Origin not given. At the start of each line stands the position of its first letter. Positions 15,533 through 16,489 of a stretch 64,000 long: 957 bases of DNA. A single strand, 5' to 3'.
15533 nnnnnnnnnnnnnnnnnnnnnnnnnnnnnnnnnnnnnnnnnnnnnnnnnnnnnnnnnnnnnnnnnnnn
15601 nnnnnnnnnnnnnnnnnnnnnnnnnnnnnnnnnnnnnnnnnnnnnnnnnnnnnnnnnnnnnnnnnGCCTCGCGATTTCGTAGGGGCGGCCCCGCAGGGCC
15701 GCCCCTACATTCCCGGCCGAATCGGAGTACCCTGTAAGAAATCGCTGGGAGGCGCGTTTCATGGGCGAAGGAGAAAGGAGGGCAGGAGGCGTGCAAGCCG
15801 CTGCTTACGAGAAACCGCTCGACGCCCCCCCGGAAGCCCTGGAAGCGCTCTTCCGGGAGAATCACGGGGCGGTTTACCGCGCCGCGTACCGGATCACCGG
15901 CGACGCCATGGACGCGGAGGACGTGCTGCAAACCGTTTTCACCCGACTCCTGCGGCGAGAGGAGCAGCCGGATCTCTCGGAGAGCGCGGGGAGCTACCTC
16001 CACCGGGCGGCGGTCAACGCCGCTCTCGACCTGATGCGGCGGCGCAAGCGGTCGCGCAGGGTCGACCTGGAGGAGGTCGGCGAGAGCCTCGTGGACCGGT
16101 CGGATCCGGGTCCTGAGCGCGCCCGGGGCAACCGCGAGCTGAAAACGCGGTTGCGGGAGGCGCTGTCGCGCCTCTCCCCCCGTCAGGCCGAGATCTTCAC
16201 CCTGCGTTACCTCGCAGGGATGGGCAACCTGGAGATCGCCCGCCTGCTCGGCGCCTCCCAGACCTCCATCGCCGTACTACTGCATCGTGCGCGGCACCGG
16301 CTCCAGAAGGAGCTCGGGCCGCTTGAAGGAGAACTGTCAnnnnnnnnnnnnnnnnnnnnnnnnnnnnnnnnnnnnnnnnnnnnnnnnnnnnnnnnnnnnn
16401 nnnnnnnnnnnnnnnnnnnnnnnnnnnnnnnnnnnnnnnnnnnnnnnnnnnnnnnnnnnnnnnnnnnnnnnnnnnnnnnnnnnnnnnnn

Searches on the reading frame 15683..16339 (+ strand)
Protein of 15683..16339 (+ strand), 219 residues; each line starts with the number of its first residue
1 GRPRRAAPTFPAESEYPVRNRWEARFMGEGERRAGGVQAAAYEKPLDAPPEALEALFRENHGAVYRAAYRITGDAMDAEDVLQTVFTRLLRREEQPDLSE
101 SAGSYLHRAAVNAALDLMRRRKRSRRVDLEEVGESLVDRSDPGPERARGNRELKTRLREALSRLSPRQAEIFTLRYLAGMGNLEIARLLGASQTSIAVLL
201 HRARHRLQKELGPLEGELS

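Call 52: search_protein_families(library=ncbifam, proteins=[window:15683-16339:+], max_evalue=1)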
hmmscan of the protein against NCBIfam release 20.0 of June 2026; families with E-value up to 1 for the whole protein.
window:15683-16339:+ (219 aa): 112 families (the best 25 are shown)
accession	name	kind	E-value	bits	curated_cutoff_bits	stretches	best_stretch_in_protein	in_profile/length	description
TIGR02937.1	sigma70-ECF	superfamily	2.5e-33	115.1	42.9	1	51-211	1-165/165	sigma-70 family RNA polymerase sigma factor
TIGR02985.1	Sig70_bacteroi1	subfamily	3e-26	92.6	126.4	1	52-211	2-162/162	RNA polymerase sigma-70 factor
TIGR02952.1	Sig70_famx2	equivalog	5.1e-25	88.3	206.45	1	51-210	11-169/170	ECF subfamily RNA polymerase sigma factor, BldN family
NF004113.0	PRK05602.1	equivalog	7e-25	87.9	208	1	50-212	44-202/211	RNA polymerase sigma factor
TIGR02983.1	SigE-fam_strep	subfamily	7.3e-25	87.7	141.55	1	51-211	6-158/162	SigE family RNA polymerase sigma factor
NF058625.1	sigma_PG0214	equivalog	1.5e-24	86.6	130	1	58-211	11-161/170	GFO_1088 family ECF-type sigma factor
NF007229.0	PRK09647.1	equivalog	4.4e-23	81.8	265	1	48-211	42-202/220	RNA polymerase sigma factor SigE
TIGR02989.1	Sig-70_gvs1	subfamily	4.3e-21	75.5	124.55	1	52-208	2-155/158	RNA polymerase sigma-70 factor, Rhodopirellula/Verrucomicrobium family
TIGR02950.1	SigM_subfam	subfamily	2.4e-19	69.8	147.95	1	53-210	2-157/159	RNA polymerase sigma factor, SigM family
NF009166.1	PRK12513.1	equivalog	4.7e-19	68.9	206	1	51-212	22-187/193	RNA polymerase sigma factor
NF008888.0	PRK11922.1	equivalog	2e-18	66.9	204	1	50-211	29-196/231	RNA polymerase sigma factor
NF009172.0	PRK12519.1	subfamily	3.5e-18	65.8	222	1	50-211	28-189/194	RNA polymerase sigma factor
NF007214.0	PRK09636.1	subfamily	4.6e-17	62.1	271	1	54-210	7-162/293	RNA polymerase sigma factor SigJ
TIGR02960.1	SigX5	hypoth_equivalog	7.5e-17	61.5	264.75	2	61-128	15-83/322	RNA polymerase sigma-70 factor, TIGR02960 family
NF007223.0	PRK09641.1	equivalog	1.8e-16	60.5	209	1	62-212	29-185/187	RNA polymerase sigma factor SigW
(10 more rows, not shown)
